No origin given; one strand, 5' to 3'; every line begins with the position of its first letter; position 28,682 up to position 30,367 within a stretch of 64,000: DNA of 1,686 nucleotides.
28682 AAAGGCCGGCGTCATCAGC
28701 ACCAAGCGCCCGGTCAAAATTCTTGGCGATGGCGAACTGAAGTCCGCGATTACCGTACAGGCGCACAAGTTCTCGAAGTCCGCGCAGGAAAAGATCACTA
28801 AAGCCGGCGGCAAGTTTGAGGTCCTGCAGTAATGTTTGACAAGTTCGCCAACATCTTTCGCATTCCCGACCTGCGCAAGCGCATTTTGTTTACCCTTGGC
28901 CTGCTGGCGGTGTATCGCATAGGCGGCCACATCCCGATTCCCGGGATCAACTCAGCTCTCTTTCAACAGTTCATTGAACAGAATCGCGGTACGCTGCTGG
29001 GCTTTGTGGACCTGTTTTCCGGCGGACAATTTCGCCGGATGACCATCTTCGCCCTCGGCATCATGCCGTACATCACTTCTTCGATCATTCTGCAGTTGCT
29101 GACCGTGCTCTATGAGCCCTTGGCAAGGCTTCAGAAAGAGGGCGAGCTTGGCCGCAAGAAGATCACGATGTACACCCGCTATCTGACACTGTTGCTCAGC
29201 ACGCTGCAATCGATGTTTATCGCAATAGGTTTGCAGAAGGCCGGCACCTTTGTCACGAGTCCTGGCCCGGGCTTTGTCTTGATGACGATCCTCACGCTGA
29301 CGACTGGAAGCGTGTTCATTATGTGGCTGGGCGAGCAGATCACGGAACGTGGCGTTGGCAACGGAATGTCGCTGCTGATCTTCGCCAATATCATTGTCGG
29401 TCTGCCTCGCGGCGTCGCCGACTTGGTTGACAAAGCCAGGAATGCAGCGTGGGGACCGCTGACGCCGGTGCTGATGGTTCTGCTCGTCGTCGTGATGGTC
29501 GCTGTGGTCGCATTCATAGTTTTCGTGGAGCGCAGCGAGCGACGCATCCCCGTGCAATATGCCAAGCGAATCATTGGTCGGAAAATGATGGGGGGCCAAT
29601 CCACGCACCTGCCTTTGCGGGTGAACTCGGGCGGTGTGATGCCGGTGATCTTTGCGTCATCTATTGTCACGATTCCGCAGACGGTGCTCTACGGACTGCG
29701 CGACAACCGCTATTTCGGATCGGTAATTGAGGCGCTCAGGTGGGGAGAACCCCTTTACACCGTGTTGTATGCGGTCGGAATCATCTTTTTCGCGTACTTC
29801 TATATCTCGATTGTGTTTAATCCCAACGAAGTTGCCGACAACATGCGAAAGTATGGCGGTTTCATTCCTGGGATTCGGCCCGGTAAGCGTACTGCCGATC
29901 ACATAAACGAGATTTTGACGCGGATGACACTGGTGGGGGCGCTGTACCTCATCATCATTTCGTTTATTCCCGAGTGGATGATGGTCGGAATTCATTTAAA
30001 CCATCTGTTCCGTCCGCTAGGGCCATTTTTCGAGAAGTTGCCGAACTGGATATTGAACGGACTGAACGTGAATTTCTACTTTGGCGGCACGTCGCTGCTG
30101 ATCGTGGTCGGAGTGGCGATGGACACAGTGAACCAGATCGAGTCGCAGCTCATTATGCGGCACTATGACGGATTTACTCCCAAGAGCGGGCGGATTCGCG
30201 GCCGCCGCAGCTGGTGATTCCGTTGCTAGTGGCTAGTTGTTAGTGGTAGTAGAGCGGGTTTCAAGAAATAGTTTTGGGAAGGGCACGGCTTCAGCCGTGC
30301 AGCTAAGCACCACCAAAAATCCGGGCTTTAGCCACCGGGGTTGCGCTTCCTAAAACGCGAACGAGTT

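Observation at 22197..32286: Four near-identical 50-nt double-hairpin elements placed directly against ribosome-binding sites inside the S10/spc/alpha operons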

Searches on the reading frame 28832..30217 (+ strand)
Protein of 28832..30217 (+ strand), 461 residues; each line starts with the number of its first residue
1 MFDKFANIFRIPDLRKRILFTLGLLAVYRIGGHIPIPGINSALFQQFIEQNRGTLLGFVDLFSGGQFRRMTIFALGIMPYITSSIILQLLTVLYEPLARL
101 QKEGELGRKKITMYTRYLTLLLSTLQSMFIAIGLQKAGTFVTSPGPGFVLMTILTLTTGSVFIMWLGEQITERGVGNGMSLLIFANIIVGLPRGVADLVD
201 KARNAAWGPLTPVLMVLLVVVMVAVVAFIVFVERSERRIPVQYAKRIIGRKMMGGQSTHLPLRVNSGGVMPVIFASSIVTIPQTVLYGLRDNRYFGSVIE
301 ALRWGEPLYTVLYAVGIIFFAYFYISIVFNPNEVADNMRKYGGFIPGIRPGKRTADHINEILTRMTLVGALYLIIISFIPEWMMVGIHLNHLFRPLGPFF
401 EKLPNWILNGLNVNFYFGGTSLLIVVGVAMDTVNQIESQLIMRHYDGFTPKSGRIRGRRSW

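Call 35: find_related_loci(query=window:28832-30217:+, collection=genome_contigs, flank=10000)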
Query window:28832-30217:+ (461 aa) in genome_contigs; peptide patterns used: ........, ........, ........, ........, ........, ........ (x = any residue, [..] = any of these).
600 stretches matched a pattern (row limit reached: there are more); 598 encode a relative of the query (tblastn E <= 1e-3); the best 80 are kept; 80 distinct loci.
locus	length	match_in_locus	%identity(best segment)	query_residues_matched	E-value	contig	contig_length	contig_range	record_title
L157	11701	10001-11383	85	1-461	0e+0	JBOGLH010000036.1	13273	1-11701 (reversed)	MAG: Terriglobales bacterium isolate TC-S_metawrap_bin.238 k127_2302470, whole genome shotgun sequence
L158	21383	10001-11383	82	1-461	0e+0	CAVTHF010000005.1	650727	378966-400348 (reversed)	MAG: uncultured Acidobacteriota bacterium isolate MFD06085.bin.1.183 genome assembly, contig: contig_19213, whole genome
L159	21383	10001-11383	80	1-461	0e+0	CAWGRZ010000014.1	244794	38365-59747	MAG: uncultured Acidobacteriaceae bacterium isolate MFD06435.bin.1.130 genome assembly, contig: contig_67578, whole geno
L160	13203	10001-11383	79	1-461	0e+0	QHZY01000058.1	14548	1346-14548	MAG: Acidobacteria bacterium isolate gp1 AA143 14_0929_09_20cm_scaffold_1130_curated, whole genome shotgun sequence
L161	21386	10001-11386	78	1-461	0e+0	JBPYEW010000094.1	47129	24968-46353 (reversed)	MAG: Terriglobales bacterium isolate Bin.022.fastaField_pasture_P2 k127_331087, whole genome shotgun sequence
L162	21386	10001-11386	79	1-461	0e+0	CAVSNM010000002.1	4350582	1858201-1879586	MAG: uncultured Acidobacteriaceae bacterium isolate MFD03346.bin.1.9 genome assembly, contig: contig_4385, whole genome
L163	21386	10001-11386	78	1-461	0e+0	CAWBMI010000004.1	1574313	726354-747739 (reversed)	MAG: uncultured Acidobacteriaceae bacterium isolate MFD00731.bin.1.220 genome assembly, contig: contig_3247, whole genom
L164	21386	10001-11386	79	1-461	0e+0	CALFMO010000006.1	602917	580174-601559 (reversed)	MAG TPA_asm: uncultured Acidobacteriaceae bacterium isolate SRR5457059_bin.63_CONCOCT_v1.1_MAG genome assembly, contig:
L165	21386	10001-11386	79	1-461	0e+0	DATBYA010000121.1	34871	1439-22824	MAG TPA_asm: Candidatus Sulfotelmatobacter sp. isolate SMAG_U7581 k141_2904637, whole genome shotgun sequence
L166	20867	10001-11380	79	1-461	0e+0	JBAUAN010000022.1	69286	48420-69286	MAG: Candidatus Sulfotelmatobacter sp. isolate MFD10734_ilm_asm_bin25 k127_619033, whole genome shotgun sequence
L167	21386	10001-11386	78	1-461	0e+0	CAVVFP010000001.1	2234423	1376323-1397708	MAG: uncultured Acidobacteriaceae bacterium isolate MFD01716.bin.1.5 genome assembly, contig: contig_15125, whole genome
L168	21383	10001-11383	79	1-459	0e+0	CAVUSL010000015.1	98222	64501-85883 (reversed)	MAG: uncultured Acidobacteriota bacterium isolate MFD06085.bin.1.176 genome assembly, contig: contig_68324, whole genome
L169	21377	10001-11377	77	1-460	0e+0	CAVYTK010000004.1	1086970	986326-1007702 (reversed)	MAG: uncultured Acidobacteriaceae bacterium isolate MFD09671.bin.1.12 genome assembly, contig: contig_3383, whole genome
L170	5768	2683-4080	80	1-461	0e+0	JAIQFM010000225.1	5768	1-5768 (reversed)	MAG: Terriglobia bacterium isolate SRVP_22 SR-VP_26_10_2019_C_20cm_scaffold_24053, whole genome shotgun sequence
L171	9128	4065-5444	79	1-459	0e+0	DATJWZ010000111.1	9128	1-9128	MAG TPA_asm: Candidatus Eisenbacteria bacterium isolate SMAG_U15113 k141_2424474, whole genome shotgun sequence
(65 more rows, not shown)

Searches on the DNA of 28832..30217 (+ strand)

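Call 68: search_rna_families(sources=[L191, L200, L206, L176, L179], threshold=gathering)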
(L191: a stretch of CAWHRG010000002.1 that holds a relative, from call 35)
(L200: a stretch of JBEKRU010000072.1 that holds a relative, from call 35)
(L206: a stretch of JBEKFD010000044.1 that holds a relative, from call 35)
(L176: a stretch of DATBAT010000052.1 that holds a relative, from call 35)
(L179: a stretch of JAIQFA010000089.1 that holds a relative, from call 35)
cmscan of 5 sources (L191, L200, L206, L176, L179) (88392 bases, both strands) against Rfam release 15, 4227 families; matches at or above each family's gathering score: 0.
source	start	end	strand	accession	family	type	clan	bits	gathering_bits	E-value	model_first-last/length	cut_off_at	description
